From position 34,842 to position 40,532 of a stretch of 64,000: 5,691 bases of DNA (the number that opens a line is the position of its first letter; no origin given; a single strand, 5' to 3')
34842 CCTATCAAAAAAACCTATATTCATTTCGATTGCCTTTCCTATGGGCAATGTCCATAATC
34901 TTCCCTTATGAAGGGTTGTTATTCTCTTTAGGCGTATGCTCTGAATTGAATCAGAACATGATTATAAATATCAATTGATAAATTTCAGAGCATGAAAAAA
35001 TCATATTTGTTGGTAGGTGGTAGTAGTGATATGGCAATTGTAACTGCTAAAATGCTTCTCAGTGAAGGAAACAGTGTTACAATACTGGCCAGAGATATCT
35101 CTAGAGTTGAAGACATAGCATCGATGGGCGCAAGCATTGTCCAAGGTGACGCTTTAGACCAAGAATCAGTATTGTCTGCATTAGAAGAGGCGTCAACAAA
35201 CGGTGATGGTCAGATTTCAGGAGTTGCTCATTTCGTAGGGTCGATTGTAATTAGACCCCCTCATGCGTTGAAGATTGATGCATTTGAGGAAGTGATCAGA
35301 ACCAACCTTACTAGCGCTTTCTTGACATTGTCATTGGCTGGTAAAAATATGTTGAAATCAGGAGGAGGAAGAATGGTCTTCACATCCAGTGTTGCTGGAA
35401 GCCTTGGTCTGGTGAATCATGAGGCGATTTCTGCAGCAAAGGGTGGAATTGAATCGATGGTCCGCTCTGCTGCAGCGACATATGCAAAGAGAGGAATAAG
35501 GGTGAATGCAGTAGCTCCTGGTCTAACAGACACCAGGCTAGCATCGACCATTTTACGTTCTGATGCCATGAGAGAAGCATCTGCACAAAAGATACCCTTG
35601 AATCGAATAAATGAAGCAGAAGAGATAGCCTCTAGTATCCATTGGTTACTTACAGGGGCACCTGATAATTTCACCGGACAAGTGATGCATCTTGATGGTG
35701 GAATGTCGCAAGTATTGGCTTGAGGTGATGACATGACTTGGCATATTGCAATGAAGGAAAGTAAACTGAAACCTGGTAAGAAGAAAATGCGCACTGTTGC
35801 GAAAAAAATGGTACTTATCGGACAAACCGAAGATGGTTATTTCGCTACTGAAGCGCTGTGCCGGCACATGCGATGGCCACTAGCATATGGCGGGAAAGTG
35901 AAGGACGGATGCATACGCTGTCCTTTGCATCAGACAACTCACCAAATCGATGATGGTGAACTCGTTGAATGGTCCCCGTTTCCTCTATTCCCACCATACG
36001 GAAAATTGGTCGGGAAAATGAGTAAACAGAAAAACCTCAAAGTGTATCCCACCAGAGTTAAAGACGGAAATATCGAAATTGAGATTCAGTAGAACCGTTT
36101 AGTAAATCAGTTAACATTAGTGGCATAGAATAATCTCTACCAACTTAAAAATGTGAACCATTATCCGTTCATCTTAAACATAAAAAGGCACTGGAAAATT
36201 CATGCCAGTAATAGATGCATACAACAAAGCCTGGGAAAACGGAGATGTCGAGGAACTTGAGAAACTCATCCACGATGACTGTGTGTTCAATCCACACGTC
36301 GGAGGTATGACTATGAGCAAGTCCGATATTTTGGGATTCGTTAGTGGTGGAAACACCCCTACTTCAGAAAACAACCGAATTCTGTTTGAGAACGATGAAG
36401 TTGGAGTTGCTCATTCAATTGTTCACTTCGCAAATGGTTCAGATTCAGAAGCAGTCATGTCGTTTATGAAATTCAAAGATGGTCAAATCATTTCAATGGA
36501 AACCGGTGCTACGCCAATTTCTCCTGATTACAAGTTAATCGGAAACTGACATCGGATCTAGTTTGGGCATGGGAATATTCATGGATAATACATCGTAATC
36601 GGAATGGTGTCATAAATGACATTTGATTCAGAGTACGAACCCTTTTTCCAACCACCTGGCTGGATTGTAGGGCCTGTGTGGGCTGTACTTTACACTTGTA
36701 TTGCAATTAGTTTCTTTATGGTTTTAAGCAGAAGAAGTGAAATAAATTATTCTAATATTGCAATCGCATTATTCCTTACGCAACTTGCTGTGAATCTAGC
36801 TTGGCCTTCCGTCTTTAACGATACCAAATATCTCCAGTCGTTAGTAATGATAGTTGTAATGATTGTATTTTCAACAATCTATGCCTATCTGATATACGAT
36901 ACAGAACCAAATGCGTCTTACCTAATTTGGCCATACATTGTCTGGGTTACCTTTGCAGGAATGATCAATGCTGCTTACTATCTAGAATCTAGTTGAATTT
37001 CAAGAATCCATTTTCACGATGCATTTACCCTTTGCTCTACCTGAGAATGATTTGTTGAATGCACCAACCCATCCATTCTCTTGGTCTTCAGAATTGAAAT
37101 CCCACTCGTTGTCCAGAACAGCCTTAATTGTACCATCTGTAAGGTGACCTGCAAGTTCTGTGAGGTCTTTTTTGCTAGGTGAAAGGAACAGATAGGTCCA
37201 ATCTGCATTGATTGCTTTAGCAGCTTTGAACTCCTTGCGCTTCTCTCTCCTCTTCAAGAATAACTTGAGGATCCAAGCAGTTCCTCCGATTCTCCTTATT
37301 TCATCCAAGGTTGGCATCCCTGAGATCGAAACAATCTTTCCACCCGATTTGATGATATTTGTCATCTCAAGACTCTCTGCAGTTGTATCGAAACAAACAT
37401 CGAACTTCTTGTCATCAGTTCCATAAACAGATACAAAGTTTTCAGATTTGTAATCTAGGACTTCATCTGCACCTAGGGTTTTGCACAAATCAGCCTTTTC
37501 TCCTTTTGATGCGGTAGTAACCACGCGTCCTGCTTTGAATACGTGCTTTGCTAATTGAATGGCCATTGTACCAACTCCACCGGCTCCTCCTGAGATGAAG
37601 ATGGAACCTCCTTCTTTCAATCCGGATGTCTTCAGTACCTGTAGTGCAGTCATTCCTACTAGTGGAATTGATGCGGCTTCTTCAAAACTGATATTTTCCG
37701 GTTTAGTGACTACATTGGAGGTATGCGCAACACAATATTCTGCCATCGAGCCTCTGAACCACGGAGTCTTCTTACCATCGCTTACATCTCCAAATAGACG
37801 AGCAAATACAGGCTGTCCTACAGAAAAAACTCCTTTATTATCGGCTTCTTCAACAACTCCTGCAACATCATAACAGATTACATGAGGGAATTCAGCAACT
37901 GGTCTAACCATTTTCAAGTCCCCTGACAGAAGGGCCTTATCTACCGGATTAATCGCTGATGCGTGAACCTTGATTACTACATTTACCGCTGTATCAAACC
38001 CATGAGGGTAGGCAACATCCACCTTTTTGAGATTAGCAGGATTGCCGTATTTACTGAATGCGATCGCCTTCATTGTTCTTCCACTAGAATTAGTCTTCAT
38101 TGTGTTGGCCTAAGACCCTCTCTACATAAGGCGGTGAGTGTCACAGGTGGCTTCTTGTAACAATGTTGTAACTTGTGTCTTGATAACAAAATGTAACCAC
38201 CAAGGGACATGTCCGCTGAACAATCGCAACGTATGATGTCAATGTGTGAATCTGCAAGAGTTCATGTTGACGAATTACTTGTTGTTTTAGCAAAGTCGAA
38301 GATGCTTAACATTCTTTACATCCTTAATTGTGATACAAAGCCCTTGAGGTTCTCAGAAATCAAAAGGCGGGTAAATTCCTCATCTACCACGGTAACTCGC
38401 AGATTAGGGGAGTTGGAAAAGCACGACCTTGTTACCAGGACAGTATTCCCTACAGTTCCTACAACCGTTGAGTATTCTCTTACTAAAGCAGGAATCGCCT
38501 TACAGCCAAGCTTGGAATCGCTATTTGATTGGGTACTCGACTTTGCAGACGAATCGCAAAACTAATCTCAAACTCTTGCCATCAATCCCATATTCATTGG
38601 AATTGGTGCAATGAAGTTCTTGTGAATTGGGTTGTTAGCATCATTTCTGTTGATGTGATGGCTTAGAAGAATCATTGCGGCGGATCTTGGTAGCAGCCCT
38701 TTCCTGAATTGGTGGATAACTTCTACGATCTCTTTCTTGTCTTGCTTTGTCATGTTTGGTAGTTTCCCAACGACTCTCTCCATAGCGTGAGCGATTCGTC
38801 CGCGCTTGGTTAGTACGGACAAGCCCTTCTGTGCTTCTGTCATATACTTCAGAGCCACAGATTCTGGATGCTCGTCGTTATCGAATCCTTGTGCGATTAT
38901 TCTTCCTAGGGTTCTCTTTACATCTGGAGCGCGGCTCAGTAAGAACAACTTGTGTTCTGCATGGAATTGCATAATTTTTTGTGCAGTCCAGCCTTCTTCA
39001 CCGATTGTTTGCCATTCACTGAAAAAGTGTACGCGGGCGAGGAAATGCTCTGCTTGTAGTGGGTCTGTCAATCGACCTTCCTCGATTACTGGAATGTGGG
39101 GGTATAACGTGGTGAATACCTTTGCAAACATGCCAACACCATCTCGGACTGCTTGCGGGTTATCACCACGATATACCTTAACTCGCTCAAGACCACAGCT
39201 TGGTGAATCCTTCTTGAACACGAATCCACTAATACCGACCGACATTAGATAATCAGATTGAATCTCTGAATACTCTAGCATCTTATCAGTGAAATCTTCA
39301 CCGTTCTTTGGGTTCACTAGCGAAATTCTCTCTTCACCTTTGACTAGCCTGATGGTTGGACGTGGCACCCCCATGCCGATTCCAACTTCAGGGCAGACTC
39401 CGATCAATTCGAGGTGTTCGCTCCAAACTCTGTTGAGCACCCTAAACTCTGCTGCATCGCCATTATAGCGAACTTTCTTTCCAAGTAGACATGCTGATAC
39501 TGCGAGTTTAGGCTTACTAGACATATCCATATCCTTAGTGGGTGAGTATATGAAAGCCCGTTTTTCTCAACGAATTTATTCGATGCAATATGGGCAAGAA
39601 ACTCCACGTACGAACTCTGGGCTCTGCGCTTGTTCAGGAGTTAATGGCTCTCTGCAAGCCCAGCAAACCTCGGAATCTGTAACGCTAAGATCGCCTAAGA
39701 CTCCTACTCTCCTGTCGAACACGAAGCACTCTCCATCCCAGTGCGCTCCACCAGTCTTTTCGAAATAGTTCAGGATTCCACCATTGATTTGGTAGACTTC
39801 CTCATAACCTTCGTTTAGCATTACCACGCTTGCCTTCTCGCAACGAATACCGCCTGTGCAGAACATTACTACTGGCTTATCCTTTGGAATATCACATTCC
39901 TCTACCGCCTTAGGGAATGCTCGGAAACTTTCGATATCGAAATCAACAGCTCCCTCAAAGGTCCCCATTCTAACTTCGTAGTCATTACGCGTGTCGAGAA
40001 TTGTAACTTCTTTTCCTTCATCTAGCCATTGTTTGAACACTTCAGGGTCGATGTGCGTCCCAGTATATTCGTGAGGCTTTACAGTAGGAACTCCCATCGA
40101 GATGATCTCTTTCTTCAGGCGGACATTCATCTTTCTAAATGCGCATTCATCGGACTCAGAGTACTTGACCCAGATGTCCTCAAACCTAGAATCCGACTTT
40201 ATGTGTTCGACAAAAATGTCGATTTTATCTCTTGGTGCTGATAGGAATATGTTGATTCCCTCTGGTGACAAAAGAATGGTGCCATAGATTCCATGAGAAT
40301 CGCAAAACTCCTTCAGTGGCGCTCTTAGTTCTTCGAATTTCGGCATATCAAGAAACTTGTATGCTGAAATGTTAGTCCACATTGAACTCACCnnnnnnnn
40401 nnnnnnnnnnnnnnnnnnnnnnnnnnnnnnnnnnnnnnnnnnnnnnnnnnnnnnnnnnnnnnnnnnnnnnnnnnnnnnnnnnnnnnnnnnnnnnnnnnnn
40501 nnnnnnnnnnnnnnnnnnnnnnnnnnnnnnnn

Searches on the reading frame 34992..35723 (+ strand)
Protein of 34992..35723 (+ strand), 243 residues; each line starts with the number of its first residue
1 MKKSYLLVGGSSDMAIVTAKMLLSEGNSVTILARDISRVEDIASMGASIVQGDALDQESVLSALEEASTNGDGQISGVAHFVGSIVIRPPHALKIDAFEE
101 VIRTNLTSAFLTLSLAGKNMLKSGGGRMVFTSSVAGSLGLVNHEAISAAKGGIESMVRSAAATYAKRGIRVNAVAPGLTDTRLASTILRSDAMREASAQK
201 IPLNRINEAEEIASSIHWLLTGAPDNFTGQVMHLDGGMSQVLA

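Call 50: search_protein_families(library=pfam, proteins=[window:34992-35723:+], max_evalue=0.0001)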
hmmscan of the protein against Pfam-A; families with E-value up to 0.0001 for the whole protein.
window:34992-35723:+ (243 aa): 4 families
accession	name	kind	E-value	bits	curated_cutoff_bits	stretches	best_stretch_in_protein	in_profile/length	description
PF13561.12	adh_short_C2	-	4.9e-44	151.1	27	1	14-239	8-236/236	Enoyl-(Acyl carrier protein) reductase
PF00106.31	adh_short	-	3.7e-29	102.1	26.6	1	6-187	4-190/195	short chain dehydrogenase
PF08659.16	KR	-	1.7e-07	31.8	22.6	1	4-161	2-164/180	KR domain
PF13460.12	NAD_binding_10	-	6.6e-06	26.6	27.2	1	9-67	1-61/184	NAD(P)H-binding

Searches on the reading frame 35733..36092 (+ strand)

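Call 50: search_protein_families(library=pfam, proteins=[window:35733-36092:+], max_evalue=0.0001)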
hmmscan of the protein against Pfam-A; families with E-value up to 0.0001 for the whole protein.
window:35733-36092:+ (119 aa): 2 families
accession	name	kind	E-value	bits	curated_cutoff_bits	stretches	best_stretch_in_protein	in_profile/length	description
PF00355.32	Rieske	-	2.6e-13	50.1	20.3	1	2-80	1-78/88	Rieske [2Fe-2S] domain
PF13806.12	Rieske_2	-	1.5e-09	38.2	27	1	3-117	2-104/104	Rieske-like [2Fe-2S] domain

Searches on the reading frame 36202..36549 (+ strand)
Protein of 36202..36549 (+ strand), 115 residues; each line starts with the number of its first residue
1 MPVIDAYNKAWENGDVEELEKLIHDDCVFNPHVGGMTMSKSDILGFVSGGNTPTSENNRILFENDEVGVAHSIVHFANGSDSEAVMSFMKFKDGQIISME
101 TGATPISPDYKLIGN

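Call 50: search_protein_families(library=pfam, proteins=[window:36202-36549:+], max_evalue=0.0001)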
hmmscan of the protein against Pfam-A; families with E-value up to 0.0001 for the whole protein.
window:36202-36549:+ (115 aa): 2 families
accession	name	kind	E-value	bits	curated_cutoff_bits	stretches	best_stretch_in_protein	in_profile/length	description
PF12680.13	SnoaL_2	-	1.5e-08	35.6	27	1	5-98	2-101/102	SnoaL-like domain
PF14534.12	DUF4440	-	4.4e-07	30.7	25.2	1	3-77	4-80/107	Domain of unknown function (DUF4440)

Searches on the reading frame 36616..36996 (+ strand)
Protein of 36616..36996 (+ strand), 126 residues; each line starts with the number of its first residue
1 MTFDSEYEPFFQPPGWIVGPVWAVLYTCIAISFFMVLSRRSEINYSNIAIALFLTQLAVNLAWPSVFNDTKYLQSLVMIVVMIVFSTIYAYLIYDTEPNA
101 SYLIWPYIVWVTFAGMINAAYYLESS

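Call 50: search_protein_families(library=pfam, proteins=[window:36616-36996:+], max_evalue=0.0001)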
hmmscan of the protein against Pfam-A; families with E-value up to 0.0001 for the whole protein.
window:36616-36996:+ (126 aa): 1 family
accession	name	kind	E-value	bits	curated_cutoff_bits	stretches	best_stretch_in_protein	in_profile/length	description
PF03073.20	TspO_MBR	-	1.7e-26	93.2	24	1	7-122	28-144/145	TspO/MBR family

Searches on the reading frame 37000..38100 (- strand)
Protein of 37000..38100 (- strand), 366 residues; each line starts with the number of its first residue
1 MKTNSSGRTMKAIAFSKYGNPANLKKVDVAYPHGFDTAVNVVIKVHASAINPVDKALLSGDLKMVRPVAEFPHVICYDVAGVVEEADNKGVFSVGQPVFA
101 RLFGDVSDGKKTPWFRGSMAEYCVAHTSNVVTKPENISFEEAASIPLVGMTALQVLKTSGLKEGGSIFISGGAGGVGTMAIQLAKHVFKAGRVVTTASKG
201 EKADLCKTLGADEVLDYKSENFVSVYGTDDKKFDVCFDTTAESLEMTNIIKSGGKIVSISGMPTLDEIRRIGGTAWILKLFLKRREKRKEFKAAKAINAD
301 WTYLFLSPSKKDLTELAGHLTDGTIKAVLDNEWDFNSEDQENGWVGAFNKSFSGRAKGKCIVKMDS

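Call 50: search_protein_families(library=pfam, proteins=[window:37000-38100:-], max_evalue=0.0001)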
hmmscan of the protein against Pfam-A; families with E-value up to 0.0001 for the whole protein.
window:37000-38100:- (366 aa): 3 families
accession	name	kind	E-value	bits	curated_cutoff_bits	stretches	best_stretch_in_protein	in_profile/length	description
PF00107.32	ADH_zinc_N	-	5.7e-16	59.1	31.8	1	175-265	1-94/129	Zinc-binding dehydrogenase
PF13602.12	ADH_zinc_N_2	-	3.5e-14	54.3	27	1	209-362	1-134/134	Zinc-binding dehydrogenase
PF08240.17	ADH_N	-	5.1e-12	46.4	23.5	1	40-135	4-104/104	Alcohol dehydrogenase GroES-like domain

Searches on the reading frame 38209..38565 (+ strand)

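Call 50: search_protein_families(library=pfam, proteins=[window:38209-38565:+], max_evalue=0.0001)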
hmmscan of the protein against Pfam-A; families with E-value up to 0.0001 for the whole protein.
window:38209-38565:+ (118 aa): 3 families
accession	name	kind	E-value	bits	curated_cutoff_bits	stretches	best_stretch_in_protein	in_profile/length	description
PF01638.23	HxlR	-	1.8e-17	63.4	20.8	1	35-115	10-89/91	HxlR-like helix-turn-helix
PF25213.1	HVO_A0261_N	-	3.8e-07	30.3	35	1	42-106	21-78/86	HVO_A0261 N-terminal domain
PF01047.28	MarR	-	1.2e-06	28.7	24.6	1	35-78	8-50/59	MarR family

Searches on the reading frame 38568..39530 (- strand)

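Call 50: search_protein_families(library=pfam, proteins=[window:38568-39530:-], max_evalue=0.0001)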
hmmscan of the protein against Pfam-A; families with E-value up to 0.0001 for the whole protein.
window:38568-39530:- (320 aa): 2 families
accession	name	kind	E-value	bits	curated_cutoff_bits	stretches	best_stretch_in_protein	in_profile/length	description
PF04463.17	2-thiour_desulf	-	3e-36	125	34.7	1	10-150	2-140/141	2-thiouracil desulfurase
PF08349.16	DUF1722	-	1.9e-12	47.9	22.5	1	194-300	1-106/117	Protein of unknown function (DUF1722)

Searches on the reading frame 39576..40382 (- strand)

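Call 50: search_protein_families(library=pfam, proteins=[window:39576-40382:-], max_evalue=0.0001)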
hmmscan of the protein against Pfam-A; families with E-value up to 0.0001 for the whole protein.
window:39576-40382:- (268 aa): 2 families
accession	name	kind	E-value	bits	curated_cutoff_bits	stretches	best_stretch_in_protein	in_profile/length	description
PF17773.7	UPF0176_N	-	4.9e-27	94.6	26.2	1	2-93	1-92/92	UPF0176 acylphosphatase like domain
PF00581.25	Rhodanese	-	5.8e-11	43.2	22.2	1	113-206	2-99/102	Rhodanese-like domain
